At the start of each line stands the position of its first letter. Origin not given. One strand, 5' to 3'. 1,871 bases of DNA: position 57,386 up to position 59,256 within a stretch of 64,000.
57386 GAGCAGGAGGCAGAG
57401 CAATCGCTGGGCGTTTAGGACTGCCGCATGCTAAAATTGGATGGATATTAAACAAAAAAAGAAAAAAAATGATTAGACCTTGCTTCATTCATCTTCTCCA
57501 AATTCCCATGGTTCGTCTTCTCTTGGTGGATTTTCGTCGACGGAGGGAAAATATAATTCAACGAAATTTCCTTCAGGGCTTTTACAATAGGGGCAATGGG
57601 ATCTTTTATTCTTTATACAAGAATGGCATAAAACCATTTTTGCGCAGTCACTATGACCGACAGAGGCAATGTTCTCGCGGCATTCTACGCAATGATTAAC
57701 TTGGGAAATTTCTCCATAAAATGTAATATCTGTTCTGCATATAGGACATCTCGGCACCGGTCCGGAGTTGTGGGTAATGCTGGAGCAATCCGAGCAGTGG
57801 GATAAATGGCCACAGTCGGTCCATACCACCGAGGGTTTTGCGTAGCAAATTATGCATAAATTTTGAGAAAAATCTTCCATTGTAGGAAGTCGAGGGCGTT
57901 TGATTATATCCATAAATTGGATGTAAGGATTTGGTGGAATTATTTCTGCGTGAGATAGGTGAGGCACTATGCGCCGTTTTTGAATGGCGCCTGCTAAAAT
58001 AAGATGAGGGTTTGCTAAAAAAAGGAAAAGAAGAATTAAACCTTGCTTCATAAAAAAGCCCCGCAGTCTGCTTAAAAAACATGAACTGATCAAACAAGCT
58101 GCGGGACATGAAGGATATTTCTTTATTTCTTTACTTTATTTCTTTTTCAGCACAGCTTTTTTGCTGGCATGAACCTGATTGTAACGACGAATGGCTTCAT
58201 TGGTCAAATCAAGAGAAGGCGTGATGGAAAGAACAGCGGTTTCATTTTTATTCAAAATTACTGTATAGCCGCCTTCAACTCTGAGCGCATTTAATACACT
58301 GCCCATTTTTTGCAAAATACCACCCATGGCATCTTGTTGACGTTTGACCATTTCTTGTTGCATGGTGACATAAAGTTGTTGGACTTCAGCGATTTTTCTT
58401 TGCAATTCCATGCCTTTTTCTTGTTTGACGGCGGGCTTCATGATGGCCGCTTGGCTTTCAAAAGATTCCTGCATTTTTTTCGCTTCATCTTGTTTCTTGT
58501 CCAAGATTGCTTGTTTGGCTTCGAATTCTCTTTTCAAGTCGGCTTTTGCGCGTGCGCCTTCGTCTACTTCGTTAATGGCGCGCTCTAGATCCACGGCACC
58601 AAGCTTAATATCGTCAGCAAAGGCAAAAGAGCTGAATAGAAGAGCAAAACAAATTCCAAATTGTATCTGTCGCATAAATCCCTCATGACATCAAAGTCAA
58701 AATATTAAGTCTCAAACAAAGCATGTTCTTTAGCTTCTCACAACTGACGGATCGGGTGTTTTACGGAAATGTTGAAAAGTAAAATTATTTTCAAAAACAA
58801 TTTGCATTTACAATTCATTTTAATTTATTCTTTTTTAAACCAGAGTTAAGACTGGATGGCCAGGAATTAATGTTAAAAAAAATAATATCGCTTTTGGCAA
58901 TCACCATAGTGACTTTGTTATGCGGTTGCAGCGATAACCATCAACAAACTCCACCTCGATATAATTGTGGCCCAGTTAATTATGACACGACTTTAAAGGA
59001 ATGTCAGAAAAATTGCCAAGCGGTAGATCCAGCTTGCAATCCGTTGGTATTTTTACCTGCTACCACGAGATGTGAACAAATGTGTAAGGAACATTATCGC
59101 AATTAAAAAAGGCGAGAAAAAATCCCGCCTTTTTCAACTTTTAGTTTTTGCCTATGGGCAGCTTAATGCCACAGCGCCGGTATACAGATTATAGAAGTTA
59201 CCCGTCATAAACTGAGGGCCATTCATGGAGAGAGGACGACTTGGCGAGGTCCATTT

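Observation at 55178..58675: RING-gene triplet is inserted inside the conserved skp-lpxD-fabZ envelope cluster, which also lacks lpxA downstream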

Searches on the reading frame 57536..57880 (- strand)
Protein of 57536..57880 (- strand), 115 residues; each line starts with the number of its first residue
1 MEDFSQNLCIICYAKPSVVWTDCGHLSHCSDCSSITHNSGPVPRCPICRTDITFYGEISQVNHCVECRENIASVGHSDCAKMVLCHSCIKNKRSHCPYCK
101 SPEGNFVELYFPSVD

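Call 19: search_protein_representatives(alignment_id=A2)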
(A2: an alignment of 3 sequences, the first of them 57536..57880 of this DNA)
Query: 3 sequences, 117 profile positions. Proteins with E-value up to 0.001 (for the whole library): 41; up to 1e-10: 5; up to 1e-30: 3. The best 41 are listed.
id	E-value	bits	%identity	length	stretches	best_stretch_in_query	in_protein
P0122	7.8e-57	206.7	-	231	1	1-117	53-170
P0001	1.1e-50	186.9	-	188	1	1-116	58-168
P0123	1.2e-50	186.8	-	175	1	1-117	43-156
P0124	5.2e-25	104.1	-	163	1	3-116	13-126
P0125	6.4e-25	103.8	-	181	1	2-116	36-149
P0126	8.1e-08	48.6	-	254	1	8-115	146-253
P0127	8.8e-08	48.5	-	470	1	3-115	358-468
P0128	3.4e-07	46.6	-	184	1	7-115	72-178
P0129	1.2e-06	44.8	-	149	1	7-107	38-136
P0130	1.8e-06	44.3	-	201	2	5-101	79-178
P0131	2.8e-06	43.6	-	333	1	2-106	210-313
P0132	6.2e-06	42.5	-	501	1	9-107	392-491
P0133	6.8e-06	42.4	-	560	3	6-66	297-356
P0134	7.3e-06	42.3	-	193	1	9-116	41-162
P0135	9.3e-06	42.0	-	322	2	2-65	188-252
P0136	5.5e-05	39.5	-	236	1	7-115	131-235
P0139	9.2e-05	38.8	-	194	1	8-116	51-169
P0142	1.3e-04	38.3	-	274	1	6-115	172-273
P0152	3.2e-04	37.0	-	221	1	8-115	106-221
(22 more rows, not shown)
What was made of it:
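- The family is confined to this small clade (call 19), whereas envelope machinery is usually conserved.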

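Call 37: list_cluster_members(proteins=[P0126, P0127, P0128, P0129, P0131, P0134, P0136, P0139, P0142, P0152])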
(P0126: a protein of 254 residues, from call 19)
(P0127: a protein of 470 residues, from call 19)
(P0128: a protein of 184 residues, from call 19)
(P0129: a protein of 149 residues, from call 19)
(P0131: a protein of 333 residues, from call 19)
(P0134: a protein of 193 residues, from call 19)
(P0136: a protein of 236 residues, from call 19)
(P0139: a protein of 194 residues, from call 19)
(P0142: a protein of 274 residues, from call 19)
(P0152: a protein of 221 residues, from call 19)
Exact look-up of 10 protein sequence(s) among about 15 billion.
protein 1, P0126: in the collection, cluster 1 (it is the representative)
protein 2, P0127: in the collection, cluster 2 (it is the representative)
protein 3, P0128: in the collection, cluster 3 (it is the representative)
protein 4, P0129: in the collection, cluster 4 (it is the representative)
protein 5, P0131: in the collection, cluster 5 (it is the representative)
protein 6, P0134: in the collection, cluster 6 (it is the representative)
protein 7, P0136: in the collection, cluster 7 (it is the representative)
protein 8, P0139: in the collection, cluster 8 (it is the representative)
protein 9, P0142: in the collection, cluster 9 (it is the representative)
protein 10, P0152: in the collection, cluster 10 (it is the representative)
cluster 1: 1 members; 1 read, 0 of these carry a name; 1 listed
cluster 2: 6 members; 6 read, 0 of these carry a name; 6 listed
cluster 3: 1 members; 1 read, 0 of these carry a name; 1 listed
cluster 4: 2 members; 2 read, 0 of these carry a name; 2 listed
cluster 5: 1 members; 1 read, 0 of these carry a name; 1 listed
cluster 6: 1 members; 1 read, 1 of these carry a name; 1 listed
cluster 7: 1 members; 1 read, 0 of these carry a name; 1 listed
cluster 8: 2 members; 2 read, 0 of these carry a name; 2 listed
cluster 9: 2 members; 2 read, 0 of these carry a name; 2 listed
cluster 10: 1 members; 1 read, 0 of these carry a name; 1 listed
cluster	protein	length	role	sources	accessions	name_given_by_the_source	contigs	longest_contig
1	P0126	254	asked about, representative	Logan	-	-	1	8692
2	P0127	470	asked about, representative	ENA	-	-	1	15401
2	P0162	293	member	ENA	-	-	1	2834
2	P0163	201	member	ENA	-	-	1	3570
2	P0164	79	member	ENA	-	-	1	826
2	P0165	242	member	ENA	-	-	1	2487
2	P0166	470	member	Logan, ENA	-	-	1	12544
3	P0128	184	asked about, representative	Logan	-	-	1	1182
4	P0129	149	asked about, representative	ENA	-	-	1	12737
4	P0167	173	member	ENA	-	-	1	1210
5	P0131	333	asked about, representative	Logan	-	-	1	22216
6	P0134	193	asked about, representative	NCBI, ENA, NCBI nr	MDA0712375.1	MAG: hypothetical protein O2897_00085 [bacterium] | hypothetical protein [bacterium]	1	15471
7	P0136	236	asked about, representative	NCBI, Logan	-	-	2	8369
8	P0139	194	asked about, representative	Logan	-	-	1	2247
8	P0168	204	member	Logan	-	-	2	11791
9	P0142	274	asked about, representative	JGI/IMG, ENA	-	-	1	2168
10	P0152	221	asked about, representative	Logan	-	-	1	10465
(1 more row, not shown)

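Call 38: find_encoding_contigs(protein=P0134, flank=8000, max_places=2)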
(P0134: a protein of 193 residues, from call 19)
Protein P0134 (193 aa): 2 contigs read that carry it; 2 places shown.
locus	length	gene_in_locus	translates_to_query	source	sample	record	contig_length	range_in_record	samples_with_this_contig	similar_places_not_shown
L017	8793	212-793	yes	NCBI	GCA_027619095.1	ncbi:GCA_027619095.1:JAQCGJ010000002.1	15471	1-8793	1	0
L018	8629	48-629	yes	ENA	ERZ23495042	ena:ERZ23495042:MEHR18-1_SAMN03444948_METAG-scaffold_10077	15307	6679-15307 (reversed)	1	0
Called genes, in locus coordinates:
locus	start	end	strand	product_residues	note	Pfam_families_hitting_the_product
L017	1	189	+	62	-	?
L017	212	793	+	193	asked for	PF13920:zf-C3HC4_3 (faint), PF13639:zf-RING_2 (weak)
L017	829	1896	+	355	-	PF25084:LbH_EIF2B (weak), PF25087:GMPPB_C (weak), PF00132:Hexapep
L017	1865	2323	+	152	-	PF22817:ApeP-like, PF07977:FabA, PF22818:ApeI-like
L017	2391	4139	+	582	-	PF01336:tRNA_anti-codon, PF00152:tRNA-synt_2, PF01409:tRNA-synt_2d (weak)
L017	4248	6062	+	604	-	PF12704:MacB_PCD, PF02687:FtsX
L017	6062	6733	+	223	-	PF00005:ABC_tran, PF13304:AAA_21 (faint)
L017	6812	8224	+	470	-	-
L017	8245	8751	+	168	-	PF10698:DUF2505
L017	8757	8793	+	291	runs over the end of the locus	PF04055:Radical_SAM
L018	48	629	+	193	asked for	PF13920:zf-C3HC4_3 (faint), PF13639:zf-RING_2 (weak)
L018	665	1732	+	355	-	PF25084:LbH_EIF2B (weak), PF25087:GMPPB_C (weak), PF00132:Hexapep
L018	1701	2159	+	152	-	PF22817:ApeP-like, PF07977:FabA, PF22818:ApeI-like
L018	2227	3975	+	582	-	PF01336:tRNA_anti-codon, PF00152:tRNA-synt_2, PF01409:tRNA-synt_2d (weak)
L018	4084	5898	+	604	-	PF12704:MacB_PCD, PF02687:FtsX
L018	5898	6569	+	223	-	PF00005:ABC_tran, PF13304:AAA_21 (faint)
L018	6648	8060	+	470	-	-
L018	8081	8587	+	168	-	PF10698:DUF2505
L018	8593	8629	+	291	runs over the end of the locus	PF04055:Radical_SAM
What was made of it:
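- L017/L018 have a cut ORF at the contig end (unidentified, possibly a further RING copy), then one RING, then lpxD-fabZ-lysS-lolCE-lolD (call 38).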

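Call 39: find_encoding_contigs(protein=P0136, flank=6000, max_places=2)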
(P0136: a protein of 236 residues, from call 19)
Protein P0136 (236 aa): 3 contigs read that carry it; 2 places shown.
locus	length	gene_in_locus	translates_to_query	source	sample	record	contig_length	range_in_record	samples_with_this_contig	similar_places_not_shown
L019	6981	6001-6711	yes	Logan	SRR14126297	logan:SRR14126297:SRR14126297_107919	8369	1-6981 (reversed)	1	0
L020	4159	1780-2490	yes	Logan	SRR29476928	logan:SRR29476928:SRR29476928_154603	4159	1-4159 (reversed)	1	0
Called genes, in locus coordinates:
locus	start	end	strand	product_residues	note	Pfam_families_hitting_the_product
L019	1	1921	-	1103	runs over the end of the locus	?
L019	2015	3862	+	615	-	PF13522:GATase_6, PF13537:GATase_7, PF01380:SIS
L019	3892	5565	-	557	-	-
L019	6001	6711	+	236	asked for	PF13920:zf-C3HC4_3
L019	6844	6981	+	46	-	?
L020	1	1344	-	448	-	?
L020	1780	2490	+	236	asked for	PF13920:zf-C3HC4_3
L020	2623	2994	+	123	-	PF00507:Oxidored_q4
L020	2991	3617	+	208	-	PF01058:Oxidored_q6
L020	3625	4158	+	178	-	?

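Call 44: search_solved_structures(query=A2, max_evalue=0.01, show_alignments=3)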
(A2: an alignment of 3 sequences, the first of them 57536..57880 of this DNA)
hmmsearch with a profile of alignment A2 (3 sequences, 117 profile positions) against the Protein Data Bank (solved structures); distinct sequences matched with E-value up to 0.01: 13.
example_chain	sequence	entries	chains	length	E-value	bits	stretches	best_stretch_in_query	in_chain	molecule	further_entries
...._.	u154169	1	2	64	0.00011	25.6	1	6-64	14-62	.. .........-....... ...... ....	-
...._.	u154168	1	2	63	0.00011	25.5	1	6-63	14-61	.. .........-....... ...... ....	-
5o6t_A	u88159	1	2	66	0.00011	25.5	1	6-64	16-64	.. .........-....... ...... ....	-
4ic3_A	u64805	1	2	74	0.00016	25.1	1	6-63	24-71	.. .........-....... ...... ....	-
4ic2_A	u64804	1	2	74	0.00016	25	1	6-64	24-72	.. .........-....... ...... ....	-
2ecg_A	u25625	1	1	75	0.00017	25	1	6-64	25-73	Baculoviral IAP repeat-containing protein 4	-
6sqr_D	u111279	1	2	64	0.0082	19.5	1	9-58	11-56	E3 ubiquitin-protein ligase Mdm2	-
6sqp_C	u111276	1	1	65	0.0086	19.5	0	9-58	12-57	E3 ubiquitin-protein ligase Mdm2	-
7ahy_AAA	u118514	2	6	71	0.0096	19.3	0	66-111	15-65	E3 ubiquitin-protein ligase Mdm2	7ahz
2vje_A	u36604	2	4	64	0.0097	19.3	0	9-58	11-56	E3 UBIQUITIN-PROTEIN LIGASE MDM2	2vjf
6sqp_B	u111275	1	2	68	0.0098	19.3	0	9-58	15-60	E3 ubiquitin-protein ligase Mdm2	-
6sqp_A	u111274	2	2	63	0.0099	19.3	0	9-58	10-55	E3 ubiquitin-protein ligase Mdm2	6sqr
7ai0_AAA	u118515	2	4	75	0.01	19.3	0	9-58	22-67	E3 ubiquitin-protein ligase Mdm2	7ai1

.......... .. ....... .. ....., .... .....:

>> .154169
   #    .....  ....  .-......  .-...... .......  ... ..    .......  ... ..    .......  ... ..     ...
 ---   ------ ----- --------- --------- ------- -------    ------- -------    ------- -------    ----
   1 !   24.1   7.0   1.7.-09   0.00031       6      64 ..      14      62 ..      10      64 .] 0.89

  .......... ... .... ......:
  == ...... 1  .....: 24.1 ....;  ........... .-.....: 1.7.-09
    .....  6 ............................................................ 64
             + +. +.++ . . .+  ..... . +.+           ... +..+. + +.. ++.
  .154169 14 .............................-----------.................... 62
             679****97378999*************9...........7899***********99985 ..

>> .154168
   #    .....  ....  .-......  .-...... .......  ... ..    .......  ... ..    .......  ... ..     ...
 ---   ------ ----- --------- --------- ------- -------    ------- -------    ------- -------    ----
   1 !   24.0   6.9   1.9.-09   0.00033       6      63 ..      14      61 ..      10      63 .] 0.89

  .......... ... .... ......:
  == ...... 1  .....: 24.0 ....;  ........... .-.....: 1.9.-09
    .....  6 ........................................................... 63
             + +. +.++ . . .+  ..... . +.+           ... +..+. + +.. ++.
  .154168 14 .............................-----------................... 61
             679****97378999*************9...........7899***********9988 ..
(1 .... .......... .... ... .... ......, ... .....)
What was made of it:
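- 57485..58051 (-): RING3, first copy, 188 aa. It has a signal peptide without a lipobox Cys (LILAGA) and a tandem IAP-type RING. The paralog profile matches the XIAP RING at 1.1e-4 (call 44).
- Closest known: IAP-family RING domains. Same: They are the best solved-structure sequence matches (XIAP 1.1e-4, MDM2 about 0.01; call 44).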

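Call 47: predict_structure(alignment_id=A2)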
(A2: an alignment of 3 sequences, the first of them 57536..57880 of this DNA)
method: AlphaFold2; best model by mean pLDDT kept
length: 115 residues; sequences in the alignment: 3
mean_pLDDT: 41.3   pTM: 0.35
mean pLDDT of the five models: 41.3, 39.4, 38.2, 36.7, 34.7
residues with pLDDT >= 90: 0; 70-90: 0; 50-70: 17; < 50: 98
segments of 3 or more residues with pLDDT < 50: 1-7, 14-18, 21-42, 44-48, 50-70, 72-75, 77-79, 85-115
pLDDT, mean of each block of 10 residues (from residue 1): 43 49 40 37 46 43 41 48 47 35 31 28
secondary structure, 60 per line:
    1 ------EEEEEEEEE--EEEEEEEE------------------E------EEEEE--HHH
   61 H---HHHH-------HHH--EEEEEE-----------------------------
elements in order: E7-15 E18-25 E51-55 H58-61 H65-68 E81-86
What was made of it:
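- On RING-type E3 ligase (Pfam zf-C3HC4_3, IAP type): The structure model was too poor to dock (pLDDT 41; call 47).
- The AlphaFold model was uninformative (pLDDT 41; call 47).
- Tried and rejected: An AlphaFold2 run on the three-paralog alignment gave pLDDT 41, so no fold search was attempted (call 47).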

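Call 59: search_protein_families(library=pfam, proteins=[P0131, P0127, P0126, P0128, P0136, P0124, P0125, P0134, P0139, P0152], max_evalue=0.01)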
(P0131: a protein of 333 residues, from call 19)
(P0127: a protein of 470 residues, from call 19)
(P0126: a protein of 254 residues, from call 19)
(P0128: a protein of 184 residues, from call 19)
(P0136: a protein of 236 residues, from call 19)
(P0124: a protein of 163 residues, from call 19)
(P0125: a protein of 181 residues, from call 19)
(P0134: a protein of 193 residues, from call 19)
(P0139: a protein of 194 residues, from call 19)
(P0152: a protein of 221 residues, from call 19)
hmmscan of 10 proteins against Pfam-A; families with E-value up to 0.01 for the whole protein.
P0131 (333 aa): 3 families
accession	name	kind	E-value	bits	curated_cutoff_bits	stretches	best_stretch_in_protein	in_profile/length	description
PF00653.27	BIR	-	3.5e-15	56.7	22.9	1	106-170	1-67/70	Inhibitor of Apoptosis domain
PF13920.12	zf-C3HC4_3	-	4e-12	46.2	27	2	214-265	2-48/49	Zinc finger, C3HC4 type (RING finger)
PF14447.12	Prok-RING_4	-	0.0019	18.5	27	1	217-266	1-43/46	Prokaryotic RING finger family 4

P0127 (470 aa): 4 families
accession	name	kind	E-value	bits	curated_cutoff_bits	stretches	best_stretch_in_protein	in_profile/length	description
PF13920.12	zf-C3HC4_3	-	3.8e-13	49.5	27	2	362-410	3-47/49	Zinc finger, C3HC4 type (RING finger)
PF00092.34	VWA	-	7.2e-08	33.3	23.8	1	3-151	16-163/174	von Willebrand factor type A domain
PF13519.12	VWA_2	-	0.00011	23.3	27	0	7-93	24-106/107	von Willebrand factor type A domain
PF14447.12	Prok-RING_4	-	0.00033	20.9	27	0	364-410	1-41/46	Prokaryotic RING finger family 4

P0126 (254 aa): 2 families
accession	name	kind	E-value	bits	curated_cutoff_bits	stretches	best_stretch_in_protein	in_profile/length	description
PF13920.12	zf-C3HC4_3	-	1e-13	51.3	27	2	145-195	3-48/49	Zinc finger, C3HC4 type (RING finger)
PF13639.12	zf-RING_2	-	0.0091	16.7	27.3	1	146-190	2-44/44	Ring finger domain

P0128 (184 aa): 6 families
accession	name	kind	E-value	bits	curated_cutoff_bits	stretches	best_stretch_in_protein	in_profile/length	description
PF13920.12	zf-C3HC4_3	-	8.2e-21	74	27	2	72-119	3-48/49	Zinc finger, C3HC4 type (RING finger)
PF14447.12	Prok-RING_4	-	1e-10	41.8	27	2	74-117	1-40/46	Prokaryotic RING finger family 4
PF13639.12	zf-RING_2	-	3.8e-09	37.1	27.3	1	73-114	2-44/44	Ring finger domain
PF00097.31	zf-C3HC4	-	0.00013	22.2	21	1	74-113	1-40/40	Zinc finger, C3HC4 type (RING finger)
PF13923.12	zf-C3HC4_2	-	0.00062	20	27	1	74-113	2-40/40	Zinc finger, C3HC4 type (RING finger)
PF04423.19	Rad50_zn_hook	-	0.0021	18.2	24.3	0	158-172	15-30/52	Rad50 zinc hook motif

P0136 (236 aa): 1 family
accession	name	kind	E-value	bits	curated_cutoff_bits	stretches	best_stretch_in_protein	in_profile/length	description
PF13920.12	zf-C3HC4_3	-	8.3e-12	45.2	27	2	131-179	3-47/49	Zinc finger, C3HC4 type (RING finger)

P0124 (163 aa): 2 families
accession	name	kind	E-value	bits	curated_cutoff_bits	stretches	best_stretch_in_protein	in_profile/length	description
PF13920.12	zf-C3HC4_3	-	3e-14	53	27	2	16-69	2-48/49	Zinc finger, C3HC4 type (RING finger)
PF24921.1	RING_XB3-XBAT31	-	4.1e-05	24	50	1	18-68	1-56/57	E3 ubiquitin-protein ligase XB3/XBAT31 RING finger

P0125 (181 aa): 2 families
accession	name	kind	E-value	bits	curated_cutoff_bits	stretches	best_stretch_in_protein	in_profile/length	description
PF13920.12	zf-C3HC4_3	-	1.1e-13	51.1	27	2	41-91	3-47/49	Zinc finger, C3HC4 type (RING finger)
PF24921.1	RING_XB3-XBAT31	-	0.00016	22.1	50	1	43-91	2-56/57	E3 ubiquitin-protein ligase XB3/XBAT31 RING finger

P0134 (193 aa): 3 families
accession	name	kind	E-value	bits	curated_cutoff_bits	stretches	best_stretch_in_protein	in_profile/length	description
PF13920.12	zf-C3HC4_3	-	1.1e-08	35.1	27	1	39-69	3-33/49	Zinc finger, C3HC4 type (RING finger)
PF13639.12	zf-RING_2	-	1.7e-06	28.6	27.3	1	40-94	2-44/44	Ring finger domain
PF24921.1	RING_XB3-XBAT31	-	3.7e-05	24.1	50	1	41-98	2-56/57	E3 ubiquitin-protein ligase XB3/XBAT31 RING finger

P0139 (194 aa): 2 families
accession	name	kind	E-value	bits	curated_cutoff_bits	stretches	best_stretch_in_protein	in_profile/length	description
PF13920.12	zf-C3HC4_3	-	1.3e-08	35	27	1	50-100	3-46/49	Zinc finger, C3HC4 type (RING finger)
PF24921.1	RING_XB3-XBAT31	-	0.0022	18.5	50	1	51-100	1-55/57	E3 ubiquitin-protein ligase XB3/XBAT31 RING finger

P0152 (221 aa): 6 families
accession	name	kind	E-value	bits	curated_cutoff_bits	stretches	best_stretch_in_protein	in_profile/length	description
PF13920.12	zf-C3HC4_3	-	5.4e-18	65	27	2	104-155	2-48/49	Zinc finger, C3HC4 type (RING finger)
PF13639.12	zf-RING_2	-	2.8e-09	37.5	27.3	1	106-150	2-44/44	Ring finger domain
PF14447.12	Prok-RING_4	-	1.2e-08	35.2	27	1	107-151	1-38/46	Prokaryotic RING finger family 4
PF00097.31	zf-C3HC4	-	4.9e-07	30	21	1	107-149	1-40/40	Zinc finger, C3HC4 type (RING finger)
PF24921.1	RING_XB3-XBAT31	-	2.1e-05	24.9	50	0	163-214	1-55/57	E3 ubiquitin-protein ligase XB3/XBAT31 RING finger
PF13445.12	zf-RING_UBOX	-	0.00038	20.8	25.2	1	107-147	1-39/39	RING-type zinc-finger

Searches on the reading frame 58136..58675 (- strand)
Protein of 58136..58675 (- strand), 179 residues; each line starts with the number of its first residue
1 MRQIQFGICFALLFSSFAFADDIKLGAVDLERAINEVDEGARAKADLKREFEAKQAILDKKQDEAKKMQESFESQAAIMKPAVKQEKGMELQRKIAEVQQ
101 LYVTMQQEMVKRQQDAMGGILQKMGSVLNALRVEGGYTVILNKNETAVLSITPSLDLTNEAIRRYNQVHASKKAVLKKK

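Call 3: search_protein_families(library=pfam, proteins=[window:58136-58675:-], max_evalue=0.01)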
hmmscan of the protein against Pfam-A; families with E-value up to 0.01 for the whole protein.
window:58136-58675:- (179 aa): 1 family
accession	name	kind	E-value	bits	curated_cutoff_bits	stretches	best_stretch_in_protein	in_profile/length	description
PF03938.19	OmpH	-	4.8e-26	92.1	32.4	1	24-164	1-140/141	Outer membrane protein (OmpH-like)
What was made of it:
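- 58136..58675 (-): skp (OmpH-family periplasmic chaperone). Pfam OmpH, 4.8e-26, 92 bits against a cut-off of 32.4 (call 3).
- Checked: skp lies at 58136-58675 (Pfam OmpH, 4.8e-26; call 3).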

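Call 33: search_protein_families(library=ncbifam, proteins=[window:58136-58675:-], max_evalue=0.001)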
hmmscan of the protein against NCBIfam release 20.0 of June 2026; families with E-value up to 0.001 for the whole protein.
window:58136-58675:- (179 aa): 0 families

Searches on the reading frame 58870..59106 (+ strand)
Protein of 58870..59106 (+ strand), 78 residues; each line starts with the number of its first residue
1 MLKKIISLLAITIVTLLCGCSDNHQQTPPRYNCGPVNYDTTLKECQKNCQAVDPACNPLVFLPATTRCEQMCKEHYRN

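Call 33: search_protein_families(library=ncbifam, proteins=[window:58870-59106:+], max_evalue=0.001)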
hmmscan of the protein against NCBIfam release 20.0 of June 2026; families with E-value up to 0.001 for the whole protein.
window:58870-59106:+ (78 aa): 1 family
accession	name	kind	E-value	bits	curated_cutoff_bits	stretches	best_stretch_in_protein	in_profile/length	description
NF033894.1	Eex_IncN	subfamily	0.00076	19.4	33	0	3-57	1-56/65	EexN family lipoprotein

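Call 70: search_protein_families(library=padloc, proteins=[window:58870-59106:+], max_evalue=0.01)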
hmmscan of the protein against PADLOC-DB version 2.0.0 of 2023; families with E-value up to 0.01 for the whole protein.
window:58870-59106:+ (78 aa): 0 families
